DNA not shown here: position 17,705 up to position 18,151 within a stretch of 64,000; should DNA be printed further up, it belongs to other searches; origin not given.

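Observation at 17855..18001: Previously unlisted 48-aa ORF with precursor-peptide character between the PqqD-like and rSAM genes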

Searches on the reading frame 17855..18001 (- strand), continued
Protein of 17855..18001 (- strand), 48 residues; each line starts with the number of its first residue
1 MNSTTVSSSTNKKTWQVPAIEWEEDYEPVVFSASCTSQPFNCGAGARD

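Call 46: find_homologous_proteins(query=A2, max_evalue=0.01)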
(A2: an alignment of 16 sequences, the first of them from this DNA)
Query A2 (16 sequences) (48 aa, profile of the alignment): 208 proteins with E <= 0.01 among 536 candidates; the best 120 are listed.
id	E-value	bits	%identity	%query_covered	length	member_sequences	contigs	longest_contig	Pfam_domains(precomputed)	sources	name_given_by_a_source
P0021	4.3e-19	86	46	58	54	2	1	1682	-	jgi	jgi:hypothetical protein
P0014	4.5e-19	86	53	67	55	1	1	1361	-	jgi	jgi:hypothetical protein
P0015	1.2e-18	84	60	63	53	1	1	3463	-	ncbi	-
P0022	1.7e-18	84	46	58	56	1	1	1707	-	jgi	jgi:hypothetical protein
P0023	1.8e-18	84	52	56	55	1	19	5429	-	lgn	-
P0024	3.6e-18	83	34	92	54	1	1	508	-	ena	-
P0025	4.6e-18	83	46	58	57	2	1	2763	-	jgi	jgi:hypothetical protein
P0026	4.7e-18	82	48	60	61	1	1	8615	-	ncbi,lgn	-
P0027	5.5e-18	82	50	67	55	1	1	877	-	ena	-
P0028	6.0e-18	82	46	54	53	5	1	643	-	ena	-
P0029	7.2e-18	82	45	81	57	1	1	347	-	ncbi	-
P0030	8.7e-18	82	53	67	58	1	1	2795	-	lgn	-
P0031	8.8e-18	82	47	75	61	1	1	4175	-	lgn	-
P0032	9.2e-18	82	43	63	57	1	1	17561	-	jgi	jgi:hypothetical protein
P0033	1.1e-17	81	47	67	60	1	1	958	-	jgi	jgi:hypothetical protein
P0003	1.0e-16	78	89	73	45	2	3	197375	-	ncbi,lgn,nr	ncbi:MAG: hypothetical protein KBD01_00965 [Acidobacteria bacterium]|nr:hypothetical protein [Acidob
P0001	1.9e-16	77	77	100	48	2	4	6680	-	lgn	-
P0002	3.7e-16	76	92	77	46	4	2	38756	-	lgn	-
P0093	9.9e-16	75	42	65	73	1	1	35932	-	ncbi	ncbi:MAG: hypothetical protein ACHQ6T_05845 [Myxococcota bacterium]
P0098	1.4e-15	75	44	67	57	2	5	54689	-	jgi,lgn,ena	jgi:hypothetical protein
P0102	1.5e-15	74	41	67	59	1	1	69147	-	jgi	-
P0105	1.8e-15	74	53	63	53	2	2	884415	-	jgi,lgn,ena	-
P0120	2.9e-15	74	43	83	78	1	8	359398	-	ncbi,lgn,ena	-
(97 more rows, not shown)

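Call 47: find_encoding_contigs(protein=P0105, flank=9000, max_places=1)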
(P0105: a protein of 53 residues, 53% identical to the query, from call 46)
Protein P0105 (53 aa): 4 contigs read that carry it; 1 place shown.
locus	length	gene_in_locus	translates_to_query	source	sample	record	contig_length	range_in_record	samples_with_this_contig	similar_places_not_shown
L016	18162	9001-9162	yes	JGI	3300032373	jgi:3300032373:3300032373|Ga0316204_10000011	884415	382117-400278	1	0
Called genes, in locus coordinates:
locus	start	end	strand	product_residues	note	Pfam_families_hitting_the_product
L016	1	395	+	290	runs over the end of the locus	PF02985:HEAT (faint), PF13646:HEAT_2, PF03130:HEAT_PBS (faint)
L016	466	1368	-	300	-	PF00561:Abhydrolase_1, PF12146:Hydrolase_4, PF12697:Abhydrolase_6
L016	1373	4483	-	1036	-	PF01839:FG-GAP (faint), PF13517:FG-GAP_3, PF07593:UnbV_ASPIC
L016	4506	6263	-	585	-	PF01103:Omp85 (faint)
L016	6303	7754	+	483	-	-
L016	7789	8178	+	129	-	-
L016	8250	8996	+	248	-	PF27840:ScmC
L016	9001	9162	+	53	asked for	-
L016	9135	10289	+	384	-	PF04055:Radical_SAM, PF13186:SPASM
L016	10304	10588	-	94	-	PF05402:PqqD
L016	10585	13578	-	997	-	PF01436:NHL (faint), PF21959:DUF6923 (faint), PF25021:TEN_NHL (faint)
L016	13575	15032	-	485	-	-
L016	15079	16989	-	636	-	PF00069:Pkinase, PF07714:PK_Tyr_Ser-Thr, PF01636:APH (faint), PF03109:ABC1 (weak), PF08308:PEGA (weak)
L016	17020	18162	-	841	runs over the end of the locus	PF13360:PQQ_2 (weak), PF13570:Beta-prop_ACSF4, PF13360:PQQ_2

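Call 48: find_encoding_contigs(protein=P0120, flank=9000, max_places=1)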
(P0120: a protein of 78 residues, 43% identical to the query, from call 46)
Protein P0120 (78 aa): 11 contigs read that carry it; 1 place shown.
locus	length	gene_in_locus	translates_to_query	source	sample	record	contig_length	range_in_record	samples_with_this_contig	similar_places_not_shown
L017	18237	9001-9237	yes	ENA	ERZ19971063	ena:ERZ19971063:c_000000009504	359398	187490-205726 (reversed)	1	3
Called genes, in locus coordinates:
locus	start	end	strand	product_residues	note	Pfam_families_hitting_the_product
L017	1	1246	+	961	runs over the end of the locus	PF13360:PQQ_2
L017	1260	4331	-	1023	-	-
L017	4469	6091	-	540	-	PF00069:Pkinase, PF07714:PK_Tyr_Ser-Thr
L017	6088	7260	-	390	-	PF13432:TPR_16 (faint), PF07719:TPR_2 (faint)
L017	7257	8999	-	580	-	PF13517:FG-GAP_3 (faint), PF01839:FG-GAP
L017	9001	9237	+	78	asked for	-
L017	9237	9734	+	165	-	-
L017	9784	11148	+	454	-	PF00069:Pkinase, PF07714:PK_Tyr_Ser-Thr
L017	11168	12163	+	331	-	PF13620:CarboxypepD_reg (faint), PF08308:PEGA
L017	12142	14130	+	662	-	PF03781:FGE-sulfatase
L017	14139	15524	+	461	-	PF03781:FGE-sulfatase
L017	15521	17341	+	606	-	PF26686:DUF8575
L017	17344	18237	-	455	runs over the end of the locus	PF14356:DUF4403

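Call 49: find_encoding_contigs(protein=P0093, flank=9000, max_places=1)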
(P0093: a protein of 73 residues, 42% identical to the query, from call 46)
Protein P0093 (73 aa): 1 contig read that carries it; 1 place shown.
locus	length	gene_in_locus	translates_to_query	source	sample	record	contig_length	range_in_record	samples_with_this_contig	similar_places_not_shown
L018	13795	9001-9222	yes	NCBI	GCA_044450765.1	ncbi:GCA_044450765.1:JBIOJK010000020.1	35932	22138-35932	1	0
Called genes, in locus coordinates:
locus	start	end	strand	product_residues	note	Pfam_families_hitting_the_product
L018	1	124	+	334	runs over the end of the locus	PF13557:Phenol_MetA_deg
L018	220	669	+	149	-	-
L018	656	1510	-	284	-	PF05638:T6SS_HCP (faint)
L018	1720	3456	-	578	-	PF00909:Ammonium_transp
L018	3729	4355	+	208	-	PF00072:Response_reg, PF08281:Sigma70_r4_2 (weak), PF00196:GerE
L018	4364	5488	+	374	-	PF13493:DUF4118, PF02518:HATPase_c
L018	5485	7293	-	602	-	PF13428:TPR_14 (faint), PF24575:TPR_Slam (faint), PF00515:TPR_1 (weak), PF07719:TPR_2 (weak), PF13432:TPR_16, PF13414:TPR_11, PF13431:TPR_17 (weak), PF14559:TPR_19 (weak), +4 more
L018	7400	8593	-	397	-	PF14907:NTP_transf_5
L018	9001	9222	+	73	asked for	-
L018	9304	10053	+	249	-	PF27840:ScmC (weak)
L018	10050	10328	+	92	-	PF05402:PqqD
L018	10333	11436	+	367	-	PF04055:Radical_SAM, PF13186:SPASM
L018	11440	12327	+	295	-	PF01061:ABC2_membrane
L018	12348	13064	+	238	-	PF00005:ABC_tran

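Call 50: find_encoding_contigs(protein=P0102, flank=9000, max_places=1)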
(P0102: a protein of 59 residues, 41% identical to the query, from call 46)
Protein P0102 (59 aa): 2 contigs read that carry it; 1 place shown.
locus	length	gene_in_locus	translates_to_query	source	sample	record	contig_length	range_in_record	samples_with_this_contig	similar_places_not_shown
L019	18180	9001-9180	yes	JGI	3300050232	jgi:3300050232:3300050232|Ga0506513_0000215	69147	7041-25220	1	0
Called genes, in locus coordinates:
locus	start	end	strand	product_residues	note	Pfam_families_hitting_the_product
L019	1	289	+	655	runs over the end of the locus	PF20094:GWxTD_dom (weak), PF13429:TPR_15 (weak), PF13428:TPR_14 (faint), PF14559:TPR_19 (faint)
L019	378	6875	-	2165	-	PF13620:CarboxypepD_reg, PF13715:CarbopepD_reg_2, PF13620:CarboxypepD_reg, PF13715:CarbopepD_reg_2, PF13620:CarboxypepD_reg, PF13715:CarbopepD_reg_2, PF00801:PKD, PF18911:PKD_4, +10 more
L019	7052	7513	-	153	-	-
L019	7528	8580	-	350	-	PF14907:NTP_transf_5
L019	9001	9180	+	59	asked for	-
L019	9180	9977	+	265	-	PF27840:ScmC (weak)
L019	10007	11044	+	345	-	PF04055:Radical_SAM, PF13186:SPASM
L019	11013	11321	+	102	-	PF05402:PqqD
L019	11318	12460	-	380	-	PF02771:Acyl-CoA_dh_N, PF02770:Acyl-CoA_dh_M, PF00441:Acyl-CoA_dh_1, PF08028:Acyl-CoA_dh_2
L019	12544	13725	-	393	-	PF00108:Thiolase_N, PF00109:ketoacyl-synt (weak), PF02803:Thiolase_C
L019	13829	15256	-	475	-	PF05138:PaaA_PaaC (weak)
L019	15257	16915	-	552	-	PF00378:ECH_1, PF16113:ECH_2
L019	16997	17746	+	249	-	PF12844:HTH_19 (faint), PF13560:HTH_31, PF01381:HTH_3, PF01202:SKI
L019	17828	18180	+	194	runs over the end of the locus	PF04879:Molybdop_Fe4S4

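Call 51: find_encoding_contigs(protein=P0098, flank=9000, max_places=1)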
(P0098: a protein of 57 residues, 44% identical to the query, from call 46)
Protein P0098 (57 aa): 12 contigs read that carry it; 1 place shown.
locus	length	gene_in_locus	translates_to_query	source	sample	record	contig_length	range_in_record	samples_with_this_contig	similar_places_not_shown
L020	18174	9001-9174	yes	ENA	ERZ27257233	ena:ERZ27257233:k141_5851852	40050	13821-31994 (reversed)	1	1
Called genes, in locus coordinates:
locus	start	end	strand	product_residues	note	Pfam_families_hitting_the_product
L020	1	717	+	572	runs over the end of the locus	PF00512:HisKA (weak), PF02518:HATPase_c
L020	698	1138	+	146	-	PF00072:Response_reg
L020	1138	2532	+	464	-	PF00072:Response_reg, PF00158:Sigma54_activat, PF14532:Sigma54_activ_2, PF01078:Mg_chelatase (faint), PF07728:AAA_5 (weak), PF25601:AAA_lid_14, PF02954:HTH_8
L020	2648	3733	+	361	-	PF04972:BON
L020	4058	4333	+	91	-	PF02518:HATPase_c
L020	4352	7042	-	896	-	PF13620:CarboxypepD_reg (weak), PF13715:CarbopepD_reg_2 (faint), PF16371:MetallophosN (faint), PF09479:Flg_new (faint), PF18998:Flg_new_2, PF13620:CarboxypepD_reg (weak), PF18998:Flg_new_2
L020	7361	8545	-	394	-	PF14907:NTP_transf_5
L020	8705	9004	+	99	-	-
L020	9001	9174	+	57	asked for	-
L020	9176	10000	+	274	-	PF27840:ScmC (weak)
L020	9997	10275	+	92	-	PF05402:PqqD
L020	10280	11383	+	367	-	PF04055:Radical_SAM, PF13186:SPASM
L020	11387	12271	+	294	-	PF01061:ABC2_membrane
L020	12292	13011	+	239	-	PF00005:ABC_tran, PF13304:AAA_21 (faint)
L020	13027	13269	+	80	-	-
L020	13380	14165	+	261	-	PF01048:PNP_UDP_1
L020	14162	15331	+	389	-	PF22429:HutF_N, PF01979:Amidohydro_1, PF07969:Amidohydro_3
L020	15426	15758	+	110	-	-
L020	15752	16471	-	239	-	PF02104:SURF1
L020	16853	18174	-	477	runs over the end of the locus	PF00749:tRNA-synt_1c, PF19269:Anticodon_2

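Call 56: search_protein_families(library=pfam, proteins=[L012:5197-6090:+, L006:638-1531:+, L004:10195-11061:+, L016:8250-8996:+, L018:9304-10053:+, L019:9180-9977:+, L020:9176-10000:+], max_evalue=1)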
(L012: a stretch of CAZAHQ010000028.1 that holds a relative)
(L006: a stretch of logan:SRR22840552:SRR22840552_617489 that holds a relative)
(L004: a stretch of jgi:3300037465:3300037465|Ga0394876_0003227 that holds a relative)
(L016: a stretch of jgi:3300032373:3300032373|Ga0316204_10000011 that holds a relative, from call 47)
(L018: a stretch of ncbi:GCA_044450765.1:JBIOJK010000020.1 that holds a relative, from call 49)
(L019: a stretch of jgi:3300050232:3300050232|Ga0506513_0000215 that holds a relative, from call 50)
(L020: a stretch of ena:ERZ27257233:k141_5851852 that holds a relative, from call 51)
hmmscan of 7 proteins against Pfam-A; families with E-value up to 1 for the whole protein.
L012:5197-6090:+ (297 aa): 5 families
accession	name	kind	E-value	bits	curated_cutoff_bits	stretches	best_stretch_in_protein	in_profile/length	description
PF07475.17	Hpr_kinase_C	-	0.0016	18.4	33.3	1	122-172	9-59/171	HPr Serine kinase C-terminal domain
PF13671.12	AAA_33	-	0.014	16.1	27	1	134-170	2-39/143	AAA domain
PF13555.12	AAA_29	-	0.022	14.9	27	1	133-159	23-46/61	P-loop containing region of AAA domain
PF03193.22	RsgA_GTPase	-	0.18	12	30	1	134-149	109-124/174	RsgA GTPase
PF06414.18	Zeta_toxin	-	0.37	10.6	22.3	1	134-166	19-49/199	Zeta toxin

L006:638-1531:+ (297 aa): 4 families
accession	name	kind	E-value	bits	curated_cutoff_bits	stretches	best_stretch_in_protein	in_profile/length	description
PF13191.12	AAA_16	-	0.032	15.2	32.6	1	120-194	11-83/167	AAA ATPase domain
PF13671.12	AAA_33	-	0.089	13.5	27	1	135-170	3-39/143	AAA domain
PF07475.17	Hpr_kinase_C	-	0.16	11.9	33.3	1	131-172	18-59/171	HPr Serine kinase C-terminal domain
PF13555.12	AAA_29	-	0.2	11.9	27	1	134-147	25-38/61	P-loop containing region of AAA domain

L004:10195-11061:+ (288 aa): 6 families
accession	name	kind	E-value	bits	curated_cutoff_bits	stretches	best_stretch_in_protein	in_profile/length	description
PF13191.12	AAA_16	-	0.0035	18.3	32.6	1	122-251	8-129/167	AAA ATPase domain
PF13671.12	AAA_33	-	0.013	16.2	27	1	139-177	2-41/143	AAA domain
PF13555.12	AAA_29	-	0.028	14.6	27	1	137-152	22-38/61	P-loop containing region of AAA domain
PF03193.22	RsgA_GTPase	-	0.14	12.4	30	1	139-153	109-123/174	RsgA GTPase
PF13521.12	AAA_28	-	0.18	12.5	27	1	139-168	2-31/164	AAA domain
PF07475.17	Hpr_kinase_C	-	0.27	11.2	33.3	1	127-176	9-58/171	HPr Serine kinase C-terminal domain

L016:8250-8996:+ (248 aa): 11 families
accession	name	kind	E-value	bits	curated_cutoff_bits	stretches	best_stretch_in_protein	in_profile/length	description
PF01293.25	PEPCK_ATP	-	8.1e-05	21.9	26.5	1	89-137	191-241/465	Phosphoenolpyruvate carboxykinase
PF03193.22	RsgA_GTPase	-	0.0076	16.5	30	1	107-129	107-129/174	RsgA GTPase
PF13191.12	AAA_16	-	0.015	16.2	32.6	1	101-155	18-67/167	AAA ATPase domain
PF13238.12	AAA_18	-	0.028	15.3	29.4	1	111-133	3-30/128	AAA domain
PF00005.33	ABC_tran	-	0.045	14.8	25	1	101-130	6-35/137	ABC transporter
PF13401.12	AAA_22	-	0.15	12.8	27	1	107-136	6-37/130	AAA domain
PF12775.13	AAA_7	-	0.18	11.7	25.8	1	101-128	28-55/181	P-loop containing dynein motor region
PF13671.12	AAA_33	-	0.22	12.3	27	1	109-126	2-19/143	AAA domain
PF01583.26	APS_kinase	-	0.25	11.8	21.1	1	110-148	6-43/152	Adenylylsulphate kinase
PF13521.12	AAA_28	-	0.31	11.7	27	1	110-128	3-21/164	AAA domain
PF10662.15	PduV-EutP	-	0.31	11.3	21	1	110-130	5-25/143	Ethanolamine utilisation - propanediol utilisation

L018:9304-10053:+ (249 aa): 11 families
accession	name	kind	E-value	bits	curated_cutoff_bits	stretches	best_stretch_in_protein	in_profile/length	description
PF13191.12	AAA_16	-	0.0069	17.3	32.6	1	110-226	21-108/167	AAA ATPase domain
PF13401.12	AAA_22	-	0.01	16.6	27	1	114-140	6-32/130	AAA domain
PF13671.12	AAA_33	-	0.022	15.5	27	1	117-143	3-28/143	AAA domain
PF00005.33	ABC_tran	-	0.023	15.8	25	1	111-133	9-31/137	ABC transporter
PF13555.12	AAA_29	-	0.035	14.3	27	1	109-132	19-41/61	P-loop containing region of AAA domain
PF13238.12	AAA_18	-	0.04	14.8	29.4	1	116-140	1-24/128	AAA domain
PF13481.12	AAA_25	-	0.064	13.3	27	1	109-136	29-56/195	AAA domain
PF00485.24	PRK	-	0.1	12.8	22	1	116-135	2-21/196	Phosphoribulokinase / Uridine kinase family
PF03193.22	RsgA_GTPase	-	0.18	12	30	1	113-133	106-126/174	RsgA GTPase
PF13521.12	AAA_28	-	0.28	11.8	27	1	116-137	2-23/164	AAA domain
PF13476.12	AAA_23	-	0.31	12.1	27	1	116-137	22-43/201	AAA domain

L019:9180-9977:+ (265 aa): 5 families
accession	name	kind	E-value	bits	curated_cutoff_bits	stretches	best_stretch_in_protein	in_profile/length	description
PF00005.33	ABC_tran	-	0.016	16.2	25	1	131-156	12-37/137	ABC transporter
PF13401.12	AAA_22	-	0.044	14.5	27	1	129-151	4-26/130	AAA domain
PF13191.12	AAA_16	-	0.055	14.4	32.6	1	125-174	19-66/167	AAA ATPase domain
PF13555.12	AAA_29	-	0.11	12.7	27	1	131-146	23-38/61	P-loop containing region of AAA domain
PF20703.3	nSTAND1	-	0.11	12.5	27.1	1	129-188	32-85/379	Novel STAND NTPase 1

L020:9176-10000:+ (274 aa): 10 families
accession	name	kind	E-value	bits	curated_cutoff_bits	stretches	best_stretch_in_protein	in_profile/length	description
PF13401.12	AAA_22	-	0.0092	16.7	27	1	137-172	4-33/130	AAA domain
PF13671.12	AAA_33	-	0.013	16.2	27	1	142-168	3-28/143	AAA domain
PF13191.12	AAA_16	-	0.019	15.9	32.6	1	135-195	21-63/167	AAA ATPase domain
PF00005.33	ABC_tran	-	0.023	15.7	25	1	136-158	9-31/137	ABC transporter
PF13238.12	AAA_18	-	0.027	15.4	29.4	1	141-162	1-22/128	AAA domain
PF13555.12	AAA_29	-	0.028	14.6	27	1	134-157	19-41/61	P-loop containing region of AAA domain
PF13481.12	AAA_25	-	0.043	13.9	27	1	134-161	29-56/195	AAA domain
PF13521.12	AAA_28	-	0.23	12.1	27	1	141-161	2-22/164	AAA domain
PF00485.24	PRK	-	0.23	11.7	22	1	141-160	2-21/196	Phosphoribulokinase / Uridine kinase family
PF13476.12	AAA_23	-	0.29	12.2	27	1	142-162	23-43/201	AAA domain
